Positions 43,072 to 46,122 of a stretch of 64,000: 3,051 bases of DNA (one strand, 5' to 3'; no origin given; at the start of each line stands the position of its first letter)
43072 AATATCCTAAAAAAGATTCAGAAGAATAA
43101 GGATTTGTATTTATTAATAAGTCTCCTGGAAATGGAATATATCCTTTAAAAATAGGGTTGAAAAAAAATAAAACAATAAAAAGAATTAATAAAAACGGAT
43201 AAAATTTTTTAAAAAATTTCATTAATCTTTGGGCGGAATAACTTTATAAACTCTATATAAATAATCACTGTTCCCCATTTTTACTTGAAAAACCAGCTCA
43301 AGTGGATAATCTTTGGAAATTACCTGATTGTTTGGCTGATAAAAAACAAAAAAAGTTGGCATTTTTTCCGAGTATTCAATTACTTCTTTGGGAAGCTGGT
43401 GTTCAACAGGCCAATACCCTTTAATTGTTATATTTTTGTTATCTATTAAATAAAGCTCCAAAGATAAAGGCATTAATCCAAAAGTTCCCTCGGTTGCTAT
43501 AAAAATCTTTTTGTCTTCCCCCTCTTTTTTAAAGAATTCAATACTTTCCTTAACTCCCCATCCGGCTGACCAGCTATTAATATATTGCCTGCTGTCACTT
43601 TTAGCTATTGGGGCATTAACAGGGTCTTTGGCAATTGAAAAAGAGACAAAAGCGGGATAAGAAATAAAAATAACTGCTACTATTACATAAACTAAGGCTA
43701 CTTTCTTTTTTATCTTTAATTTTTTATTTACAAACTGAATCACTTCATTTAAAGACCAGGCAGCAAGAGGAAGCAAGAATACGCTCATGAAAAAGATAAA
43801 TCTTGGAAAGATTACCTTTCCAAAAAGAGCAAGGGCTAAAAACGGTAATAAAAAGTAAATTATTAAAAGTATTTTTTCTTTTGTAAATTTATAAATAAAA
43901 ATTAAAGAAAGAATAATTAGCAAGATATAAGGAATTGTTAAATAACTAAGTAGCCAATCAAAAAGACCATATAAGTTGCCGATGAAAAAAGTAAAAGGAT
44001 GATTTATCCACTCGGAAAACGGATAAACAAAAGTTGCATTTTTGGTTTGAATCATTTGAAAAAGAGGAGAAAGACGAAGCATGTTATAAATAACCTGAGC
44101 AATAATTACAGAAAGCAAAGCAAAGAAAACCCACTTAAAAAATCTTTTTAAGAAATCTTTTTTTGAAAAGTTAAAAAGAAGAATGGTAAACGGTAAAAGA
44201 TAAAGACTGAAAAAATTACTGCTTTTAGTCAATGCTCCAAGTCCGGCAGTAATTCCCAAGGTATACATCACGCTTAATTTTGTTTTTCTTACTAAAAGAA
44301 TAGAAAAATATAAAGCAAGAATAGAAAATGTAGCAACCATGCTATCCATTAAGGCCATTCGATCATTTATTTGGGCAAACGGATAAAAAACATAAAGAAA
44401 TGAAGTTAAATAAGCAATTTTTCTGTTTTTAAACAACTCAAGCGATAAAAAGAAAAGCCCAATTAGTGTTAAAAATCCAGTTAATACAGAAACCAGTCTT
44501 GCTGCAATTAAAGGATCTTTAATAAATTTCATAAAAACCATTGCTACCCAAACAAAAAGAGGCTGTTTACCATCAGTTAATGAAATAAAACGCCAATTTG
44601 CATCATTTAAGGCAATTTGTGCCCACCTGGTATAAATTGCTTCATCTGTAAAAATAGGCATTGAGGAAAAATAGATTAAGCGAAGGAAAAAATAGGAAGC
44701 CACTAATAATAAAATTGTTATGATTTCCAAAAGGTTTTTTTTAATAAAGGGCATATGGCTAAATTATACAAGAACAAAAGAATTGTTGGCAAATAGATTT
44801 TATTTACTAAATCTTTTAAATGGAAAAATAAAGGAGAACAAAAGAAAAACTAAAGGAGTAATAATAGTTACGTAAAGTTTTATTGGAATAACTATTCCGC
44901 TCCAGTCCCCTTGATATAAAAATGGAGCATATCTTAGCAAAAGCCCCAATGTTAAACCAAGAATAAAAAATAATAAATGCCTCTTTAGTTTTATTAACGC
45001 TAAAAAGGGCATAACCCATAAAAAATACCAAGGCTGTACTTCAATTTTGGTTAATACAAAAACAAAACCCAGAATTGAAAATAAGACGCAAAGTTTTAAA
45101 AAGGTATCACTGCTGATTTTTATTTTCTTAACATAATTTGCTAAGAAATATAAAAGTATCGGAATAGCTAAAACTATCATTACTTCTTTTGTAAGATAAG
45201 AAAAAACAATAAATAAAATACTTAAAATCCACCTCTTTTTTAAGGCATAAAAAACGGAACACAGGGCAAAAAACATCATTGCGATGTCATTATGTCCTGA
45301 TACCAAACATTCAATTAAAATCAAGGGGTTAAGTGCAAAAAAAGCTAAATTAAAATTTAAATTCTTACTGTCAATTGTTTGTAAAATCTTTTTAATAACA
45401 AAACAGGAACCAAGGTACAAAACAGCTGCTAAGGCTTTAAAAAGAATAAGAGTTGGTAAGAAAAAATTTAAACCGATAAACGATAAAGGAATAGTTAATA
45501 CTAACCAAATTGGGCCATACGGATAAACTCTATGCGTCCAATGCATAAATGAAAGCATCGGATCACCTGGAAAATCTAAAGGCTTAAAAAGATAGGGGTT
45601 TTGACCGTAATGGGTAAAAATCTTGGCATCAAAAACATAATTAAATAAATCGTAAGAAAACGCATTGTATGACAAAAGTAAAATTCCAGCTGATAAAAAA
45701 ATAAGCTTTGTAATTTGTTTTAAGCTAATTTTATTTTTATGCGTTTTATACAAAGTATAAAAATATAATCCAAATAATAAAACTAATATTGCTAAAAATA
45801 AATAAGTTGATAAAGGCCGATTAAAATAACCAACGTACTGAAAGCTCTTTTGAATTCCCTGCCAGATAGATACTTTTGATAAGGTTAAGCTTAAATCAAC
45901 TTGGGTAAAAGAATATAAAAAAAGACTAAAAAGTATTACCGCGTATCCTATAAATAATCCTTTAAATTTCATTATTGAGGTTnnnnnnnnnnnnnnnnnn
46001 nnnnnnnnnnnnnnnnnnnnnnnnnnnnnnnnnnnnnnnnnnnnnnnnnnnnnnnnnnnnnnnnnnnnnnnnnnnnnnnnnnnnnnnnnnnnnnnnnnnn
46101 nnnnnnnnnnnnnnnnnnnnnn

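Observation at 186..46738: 46-kb co-directional glycosylation super-cluster carrying seventeen GT-C-type membrane glycosyltransferase paralogs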

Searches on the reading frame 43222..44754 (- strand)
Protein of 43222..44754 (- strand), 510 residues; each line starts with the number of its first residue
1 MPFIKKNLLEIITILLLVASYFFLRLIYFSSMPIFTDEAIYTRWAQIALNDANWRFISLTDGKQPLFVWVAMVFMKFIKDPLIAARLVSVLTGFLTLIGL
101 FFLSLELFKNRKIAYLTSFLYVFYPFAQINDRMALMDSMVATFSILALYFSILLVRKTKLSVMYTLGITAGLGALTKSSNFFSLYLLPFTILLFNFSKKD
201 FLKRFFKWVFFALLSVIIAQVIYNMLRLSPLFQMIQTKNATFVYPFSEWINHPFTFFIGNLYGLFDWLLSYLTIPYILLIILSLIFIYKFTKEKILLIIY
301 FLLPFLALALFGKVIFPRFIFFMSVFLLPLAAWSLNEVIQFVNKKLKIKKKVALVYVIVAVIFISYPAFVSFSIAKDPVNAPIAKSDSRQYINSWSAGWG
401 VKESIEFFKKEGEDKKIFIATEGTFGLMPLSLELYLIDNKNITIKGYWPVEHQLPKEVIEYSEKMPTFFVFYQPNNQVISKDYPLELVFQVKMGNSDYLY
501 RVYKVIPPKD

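Call 8: search_protein_families(library=pfam, proteins=[window:43222-44754:-], max_evalue=0.01)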
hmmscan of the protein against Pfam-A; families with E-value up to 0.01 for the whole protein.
window:43222-44754:- (510 aa): 2 families
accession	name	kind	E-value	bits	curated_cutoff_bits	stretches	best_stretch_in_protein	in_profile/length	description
PF13231.12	PMT_2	-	1.5e-12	48.4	26.1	1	65-219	4-154/160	Dolichyl-phosphate-mannose-protein mannosyltransferase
PF02366.24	PMT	-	1.7e-09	38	22.7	1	62-218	61-227/245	Dolichyl-phosphate-mannose-protein mannosyltransferase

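Call 92: search_protein_families(library=ncbifam, proteins=[window:43222-44754:-], max_evalue=0.001)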
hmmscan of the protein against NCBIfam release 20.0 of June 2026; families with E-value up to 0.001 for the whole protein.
window:43222-44754:- (510 aa): 0 families

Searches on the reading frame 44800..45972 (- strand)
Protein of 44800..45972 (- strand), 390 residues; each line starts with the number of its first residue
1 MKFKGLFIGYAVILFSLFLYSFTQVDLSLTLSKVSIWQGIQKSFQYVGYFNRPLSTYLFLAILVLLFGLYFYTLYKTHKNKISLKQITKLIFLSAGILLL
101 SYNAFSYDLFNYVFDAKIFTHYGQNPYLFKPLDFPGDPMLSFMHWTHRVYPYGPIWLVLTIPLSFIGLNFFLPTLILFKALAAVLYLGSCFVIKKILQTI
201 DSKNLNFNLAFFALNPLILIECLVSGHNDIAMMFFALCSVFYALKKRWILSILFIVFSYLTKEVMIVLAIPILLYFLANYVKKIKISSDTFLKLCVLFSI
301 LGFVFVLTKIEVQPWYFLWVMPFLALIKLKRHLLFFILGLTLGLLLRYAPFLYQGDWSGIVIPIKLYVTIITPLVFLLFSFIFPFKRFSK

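Call 8: search_protein_families(library=pfam, proteins=[window:44800-45972:-], max_evalue=0.01)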
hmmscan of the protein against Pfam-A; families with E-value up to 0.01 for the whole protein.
window:44800-45972:- (390 aa): 1 family
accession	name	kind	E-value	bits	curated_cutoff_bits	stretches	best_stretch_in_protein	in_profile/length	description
PF09594.16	GT87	-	0.00041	20.6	25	1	150-278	1-122/237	Glycosyltransferase family 87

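Call 33: search_solved_structures(query=window:44800-45972:-, max_evalue=1)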
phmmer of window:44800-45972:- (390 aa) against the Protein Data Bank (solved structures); distinct sequences matched with E-value up to 1: 0.

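Call 47: find_homologous_proteins(query=window:44800-45972:-, max_evalue=0.00001)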
Query window:44800-45972:- (390 aa): 1789 proteins with E <= 0.00001 among 8000 candidates; the best 120 are listed.
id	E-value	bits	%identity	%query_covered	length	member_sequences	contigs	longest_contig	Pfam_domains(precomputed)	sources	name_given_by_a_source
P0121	5.6e-245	831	100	100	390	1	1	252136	PF26314.1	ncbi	-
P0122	8.8e-217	738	88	100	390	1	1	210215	PF26314.1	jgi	-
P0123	2.8e-216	736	86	100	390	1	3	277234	PF26314.1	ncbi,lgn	-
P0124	9.0e-202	688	81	100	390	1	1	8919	PF26314.1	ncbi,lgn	-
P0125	4.6e-135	469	58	98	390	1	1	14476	PF26314.1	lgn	-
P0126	8.3e-133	461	57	96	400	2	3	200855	PF26314.1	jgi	-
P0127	1.3e-132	461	59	97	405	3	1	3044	PF26314.1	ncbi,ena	-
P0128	3.2e-132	459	59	99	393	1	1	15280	PF26314.1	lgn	-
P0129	1.4e-131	457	58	99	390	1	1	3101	PF26314.1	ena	-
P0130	2.4e-131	456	58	94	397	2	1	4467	PF26314.1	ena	-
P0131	2.4e-131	456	57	99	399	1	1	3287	PF26314.1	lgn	-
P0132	3.1e-131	456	58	96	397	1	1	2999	PF26314.1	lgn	-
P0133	3.1e-131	456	58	96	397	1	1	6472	PF26314.1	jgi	-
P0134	4.1e-131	456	57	99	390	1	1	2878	PF26314.1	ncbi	-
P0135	8.5e-131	455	57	98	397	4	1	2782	PF26314.1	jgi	-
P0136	1.3e-130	454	57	96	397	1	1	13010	PF26314.1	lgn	-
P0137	1.3e-130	454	57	96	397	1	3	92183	PF26314.1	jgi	-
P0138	1.3e-129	451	57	99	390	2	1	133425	PF26314.1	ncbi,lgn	-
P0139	2.1e-129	450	58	94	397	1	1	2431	PF26314.1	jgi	jgi:hypothetical protein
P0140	9.4e-129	448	57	99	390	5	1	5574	PF26314.1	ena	-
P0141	6.1e-128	445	58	97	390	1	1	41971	PF26314.1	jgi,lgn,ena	-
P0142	1.1e-127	444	56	98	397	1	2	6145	PF26314.1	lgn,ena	-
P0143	1.4e-127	444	56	95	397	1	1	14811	PF26314.1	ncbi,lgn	ncbi:MAG: hypothetical protein V1697_01885 [Candidatus Levyibacteriota bacterium]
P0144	2.7e-127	443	57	96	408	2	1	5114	PF26314.1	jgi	-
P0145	3.9e-127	443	57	97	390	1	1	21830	PF26314.1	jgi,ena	-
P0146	1.4e-126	441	56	99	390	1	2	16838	PF26314.1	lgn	-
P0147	4.8e-126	439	56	99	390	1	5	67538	PF26314.1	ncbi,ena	-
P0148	1.7e-125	437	56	93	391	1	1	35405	PF26314.1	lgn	-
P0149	5.4e-125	436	55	99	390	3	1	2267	PF26314.1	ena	-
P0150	6.6e-125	435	56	98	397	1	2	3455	PF26314.1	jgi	-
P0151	7.1e-125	435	56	95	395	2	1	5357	PF26314.1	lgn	-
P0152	1.6e-124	434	54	98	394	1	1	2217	PF26314.1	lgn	-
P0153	4.6e-124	432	56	99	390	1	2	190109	PF26314.1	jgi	-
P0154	4.2e-122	426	56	94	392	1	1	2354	PF26314.1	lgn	-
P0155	4.3e-122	426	55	96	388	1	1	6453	PF26314.1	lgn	-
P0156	7.0e-122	425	53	97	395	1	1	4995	PF26314.1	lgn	-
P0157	1.0e-120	421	53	100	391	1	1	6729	PF26314.1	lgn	-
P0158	1.9e-120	421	55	96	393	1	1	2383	PF26314.1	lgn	-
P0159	2.2e-120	420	53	94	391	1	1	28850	PF26314.1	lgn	-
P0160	4.3e-120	419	51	99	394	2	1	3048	PF26314.1,PF13231.13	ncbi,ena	-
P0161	1.7e-119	417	56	95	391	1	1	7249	PF26314.1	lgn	-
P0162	1.9e-119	417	56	95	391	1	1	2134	PF26314.1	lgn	-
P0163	6.0e-119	416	55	94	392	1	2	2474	PF26314.1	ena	-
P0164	1.9e-118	414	56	93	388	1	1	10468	PF26314.1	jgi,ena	-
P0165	2.1e-118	414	57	93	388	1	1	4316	PF26314.1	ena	-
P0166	2.1e-118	414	52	100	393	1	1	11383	PF26314.1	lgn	-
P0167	2.3e-118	414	53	98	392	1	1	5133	PF26314.1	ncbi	-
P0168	4.0e-118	413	53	94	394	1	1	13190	PF26314.1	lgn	-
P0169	4.2e-118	413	53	94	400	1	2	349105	PF26314.1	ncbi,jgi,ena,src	-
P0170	4.8e-118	413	52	97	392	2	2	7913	PF26314.1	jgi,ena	-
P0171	5.5e-118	412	52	100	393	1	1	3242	PF26314.1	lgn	-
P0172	1.2e-117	411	52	100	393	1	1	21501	PF26314.1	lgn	-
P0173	1.6e-117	411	55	93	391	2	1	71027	PF26314.1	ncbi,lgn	-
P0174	2.9e-117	410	51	98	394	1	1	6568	PF09594.17,PF26314.1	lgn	-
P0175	5.5e-117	409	54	94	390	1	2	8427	PF26314.1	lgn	-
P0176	6.5e-117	409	55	93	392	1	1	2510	PF26314.1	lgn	-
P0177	6.8e-117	409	54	94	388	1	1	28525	PF26314.1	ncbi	-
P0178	7.0e-117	409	54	93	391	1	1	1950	PF26314.1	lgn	-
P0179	1.1e-116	408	52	100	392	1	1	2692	PF26314.1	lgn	-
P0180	1.4e-116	408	55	97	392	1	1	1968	PF26314.1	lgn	-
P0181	1.5e-116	408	55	91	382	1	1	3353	PF26314.1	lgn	-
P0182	1.8e-116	408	52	98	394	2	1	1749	PF26314.1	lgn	-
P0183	1.8e-116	408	53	92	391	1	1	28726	PF26314.1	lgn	-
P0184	2.3e-116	407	55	93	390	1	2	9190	PF26314.1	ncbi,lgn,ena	-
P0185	3.0e-116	407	52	97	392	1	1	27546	PF26314.1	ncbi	-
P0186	4.0e-116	406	52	97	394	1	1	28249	PF26314.1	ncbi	-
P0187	6.0e-116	406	55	93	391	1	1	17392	PF26314.1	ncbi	-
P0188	6.1e-116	406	54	94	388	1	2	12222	PF26314.1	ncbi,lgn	-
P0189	9.1e-116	405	53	96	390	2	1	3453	PF26314.1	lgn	-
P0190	1.8e-115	404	54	92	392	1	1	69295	PF09594.17,PF26314.1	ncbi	-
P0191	2.1e-115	404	53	92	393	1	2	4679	PF26314.1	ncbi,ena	-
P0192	3.5e-115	403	54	95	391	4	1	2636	PF26314.1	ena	-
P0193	3.9e-115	403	54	98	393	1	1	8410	PF26314.1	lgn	-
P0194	4.3e-115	403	56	90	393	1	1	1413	PF26314.1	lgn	-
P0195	4.5e-115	403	53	96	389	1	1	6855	PF26314.1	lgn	-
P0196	7.1e-115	402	54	95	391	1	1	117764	PF26314.1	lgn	-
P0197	7.1e-115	402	54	93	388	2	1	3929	PF26314.1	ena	-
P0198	8.5e-115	402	54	93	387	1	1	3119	PF26314.1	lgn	-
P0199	8.5e-115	402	49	100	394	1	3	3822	PF09594.17,PF26314.1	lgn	-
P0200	2.1e-114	401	53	95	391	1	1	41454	PF26314.1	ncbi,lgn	-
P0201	2.4e-114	401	54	92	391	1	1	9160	PF09594.17,PF26314.1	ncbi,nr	ncbi:MAG: DUF2029 domain-containing protein [Candidatus Levybacteria bacterium]|nr:DUF2029 domain-co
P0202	5.4e-114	399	53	95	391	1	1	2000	PF26314.1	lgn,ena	-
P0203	6.6e-114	399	53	96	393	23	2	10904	PF09594.17,PF26314.1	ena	-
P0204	7.8e-114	399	51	93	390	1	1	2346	PF26314.1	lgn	-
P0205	1.2e-113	398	51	95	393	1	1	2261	PF26314.1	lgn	-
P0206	1.4e-113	398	53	95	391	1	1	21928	PF26314.1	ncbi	-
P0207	2.6e-113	397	51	100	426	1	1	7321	PF26314.1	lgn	-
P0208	2.7e-113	397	50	99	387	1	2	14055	PF26314.1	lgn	-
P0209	2.8e-113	397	52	94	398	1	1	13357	PF26314.1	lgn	-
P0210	3.0e-113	397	53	93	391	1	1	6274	PF26314.1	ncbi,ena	-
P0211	5.4e-113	396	53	95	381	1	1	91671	PF09594.17,PF26314.1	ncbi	-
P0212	6.1e-113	396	52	90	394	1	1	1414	PF09594.17,PF26314.1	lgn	-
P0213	7.8e-113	396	52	94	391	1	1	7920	PF26314.1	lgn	-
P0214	7.9e-113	395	51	97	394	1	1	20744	PF26314.1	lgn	-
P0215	8.1e-113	395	53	98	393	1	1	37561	PF26314.1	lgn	-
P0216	8.7e-113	395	54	94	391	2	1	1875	PF26314.1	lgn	-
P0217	9.8e-113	395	51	100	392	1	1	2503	PF26314.1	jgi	jgi:hypothetical protein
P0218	1.2e-112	395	52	94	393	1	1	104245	PF26314.1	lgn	-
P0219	1.4e-112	395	50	100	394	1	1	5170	PF26314.1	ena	-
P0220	1.8e-112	394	54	100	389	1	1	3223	PF26314.1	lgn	-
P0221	2.1e-112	394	51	96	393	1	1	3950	PF26314.1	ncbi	ncbi:MAG: hypothetical protein ACREGI_02265 [Candidatus Levyibacteriota bacterium]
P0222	2.5e-112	394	55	91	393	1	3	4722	PF26314.1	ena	-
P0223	5.1e-112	393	52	99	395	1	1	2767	PF26314.1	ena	-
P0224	5.8e-112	393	53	95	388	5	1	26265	PF26314.1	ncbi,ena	-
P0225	8.0e-112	392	51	97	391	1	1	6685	PF26314.1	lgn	-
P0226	1.1e-111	392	53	91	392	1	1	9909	PF26314.1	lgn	-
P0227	1.1e-111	392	53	96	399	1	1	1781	PF26314.1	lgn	-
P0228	1.1e-111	392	53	97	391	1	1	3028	PF09594.17,PF26314.1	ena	-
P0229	1.5e-111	391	49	97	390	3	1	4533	PF26314.1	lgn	-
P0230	1.6e-111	391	53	97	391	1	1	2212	PF09594.17,PF26314.1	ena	-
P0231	1.6e-111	391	53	97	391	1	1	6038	PF09594.17,PF26314.1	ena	-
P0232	4.1e-111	390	54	93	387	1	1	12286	PF26314.1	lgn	-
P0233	6.8e-111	389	54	93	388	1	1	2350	PF26314.1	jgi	jgi:hypothetical protein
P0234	7.5e-111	389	49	100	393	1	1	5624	PF09594.17,PF26314.1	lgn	-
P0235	8.6e-111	389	56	84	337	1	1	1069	PF26314.1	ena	-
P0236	1.2e-110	388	51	99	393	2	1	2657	PF09594.17,PF26314.1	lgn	-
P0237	1.7e-110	388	52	97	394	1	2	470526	PF26314.1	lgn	-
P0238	3.0e-110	387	48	99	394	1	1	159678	PF26314.1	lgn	-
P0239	3.4e-110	387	51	96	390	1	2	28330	PF26314.1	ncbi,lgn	-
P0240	3.6e-110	387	53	95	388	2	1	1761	PF26314.1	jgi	jgi:hypothetical protein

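Call 60: predict_structure(alignment_id=A6)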
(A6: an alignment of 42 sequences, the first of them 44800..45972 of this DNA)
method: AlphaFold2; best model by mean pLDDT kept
length: 390 residues; sequences in the alignment: 42
mean_pLDDT: 89.1   pTM: 0.90
mean pLDDT of the five models: 89.1, 88.3, 88.2, 87.0, 86.9
residues with pLDDT >= 90: 249; 70-90: 109; 50-70: 29; < 50: 3
segments of 3 or more residues with pLDDT < 50: 388-390
pLDDT, mean of each block of 10 residues (from residue 1): 91 96 73 66 81 92 97 95 97 96 79 89 88 81 59 85 92 91 97 97 95 97 91 97 96 96 92 93 87 97 88 89 94 95 94 87 91 94 59
secondary structure, 60 per line:
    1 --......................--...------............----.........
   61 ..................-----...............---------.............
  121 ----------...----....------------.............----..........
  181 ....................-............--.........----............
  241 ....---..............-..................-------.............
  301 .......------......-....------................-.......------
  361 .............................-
elements in order: H3-24 H36-47 H52-78 H84-98 H108-120 H138-141 H154-166 H171-200 H202-213 H216-224 H229-244 H248-261 H263-280 H288-307 H314-319 H321-324 H331-346 H348-354 H361-389

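Call 64: fold_search(model_id=the predicted structure, library=pdb)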
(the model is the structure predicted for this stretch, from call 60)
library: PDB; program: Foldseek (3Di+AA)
matches with E <= 10: 106; with E <= 0.001: 0
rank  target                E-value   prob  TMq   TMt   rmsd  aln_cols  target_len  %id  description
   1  9wno_A                2.5e-02  1.00  0.46  0.45  11.5       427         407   13  Cryo-EM structure of Candida glabrata GPI mannosyltransferase I bound to Dol-P-Man (released 2025-12-03)
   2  3waj                  1.6e-01  0.97  0.35  0.19  16.9       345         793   14  Crystal structure of the Archaeoglobus fulgidus oligosaccharyltransferase (O29867_ARCFU) complex with Zn and sulfate (released 2013-10-30)
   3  7w72_U                2.4e-01  0.95  0.35  0.33  15.3       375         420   11  Structure of a human glycosylphosphatidylinositol (GPI) transamidase (released 2022-02-16)
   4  9dm7_A                2.6e-01  0.91  0.38  0.40   9.7       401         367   16  mannosyltransferase PimE in complex with Fab_E6 (released 2025-06-25)
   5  6ftg_5                2.8e-01  0.63  0.29  0.20  19.2       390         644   14  Subtomogram average of OST-containing ribosome-translocon complexes from canine rough microsomal membranes (released 2018-03-21)
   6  7wld_U                3.2e-01  0.84  0.32  0.30  15.8       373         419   13  Cryo-EM structure of the human glycosylphosphatidylinositol transamidase complex at 2.53 Angstrom resolution (released 2022-04-27)
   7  6s7t_A                5.0e-01  0.69  0.30  0.18  19.5       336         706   12  Cryo-EM structure of human oligosaccharyltransferase complex OST-B (released 2019-12-18)
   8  8imx_U                6.7e-01  0.80  0.34  0.32  15.7       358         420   11  Cryo-EM structure of GPI-T with a chimeric GPI-anchored protein (released 2023-08-16)
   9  8y8q                  9.0e-01  0.08  0.11  0.14  20.2       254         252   14  Cryo-EM structure of AQP3 Y212T in POPC nanodisc (released 2025-03-19)
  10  8b6l_I                1.2e+00  0.41  0.29  0.19  20.1       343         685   14  Subtomogram average of the human Sec61-TRAP-OSTA-translocon (released 2022-12-07)
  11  9s6s_A                1.3e+00  0.72  0.38  0.28  17.0       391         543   14  Ternary cryo-EM structure of human ALG9 with Dol25-PP-GlcNAc2Man6, Dol25-P-Man and Fab (released 2026-03-18)
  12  7w4o_B                1.4e+00  0.04  0.12  0.06  30.1       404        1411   12  The structure of KATP H175K mutant in pre-open state (released 2022-06-01)
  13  8v9o_C                2.1e+00  0.11  0.11  0.22  14.9       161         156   10  Imaging scaffold engineered to bind the therapeutic protein target BARD1 (released 2024-05-15)
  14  8tpt_B                2.1e+00  0.06  0.15  0.12  21.9       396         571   12  nhTMEM16 A444P mutant in lipid nanodiscs with MSP1E3 scaffold protein in the presence of Ca2+ (long TM6/short TM6) (released 2024-05-08)
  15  6p25_B                2.2e+00  0.57  0.35  0.21  11.3       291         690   12  Structure of S. cerevisiae protein O-mannosyltransferase Pmt1-Pmt2 complex bound to the sugar donor and a peptide acce (released 2019-07-10)
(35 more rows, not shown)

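Call 92: search_protein_families(library=ncbifam, proteins=[window:44800-45972:-], max_evalue=0.001)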
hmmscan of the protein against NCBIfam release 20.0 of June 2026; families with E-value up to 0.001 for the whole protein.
window:44800-45972:- (390 aa): 3 families
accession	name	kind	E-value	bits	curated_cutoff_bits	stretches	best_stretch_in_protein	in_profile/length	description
TIGR03459.1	crt_membr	equivalog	2.9e-11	42.9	439.4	1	55-280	47-269/470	alpha-(1->6)-mannopyranosyltransferase A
NF038066.1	MptB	equivalog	1.4e-07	30.3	40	1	75-245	126-298/553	polyprenol phosphomannose-dependent alpha 1,6 mannosyltransferase MptB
NF046093.1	AZOBR_p60025_fam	subfamily_domain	5.7e-05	22.5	150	1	165-284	105-217/232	AZOBR_p60025 family cell surface glycopolymer formation protein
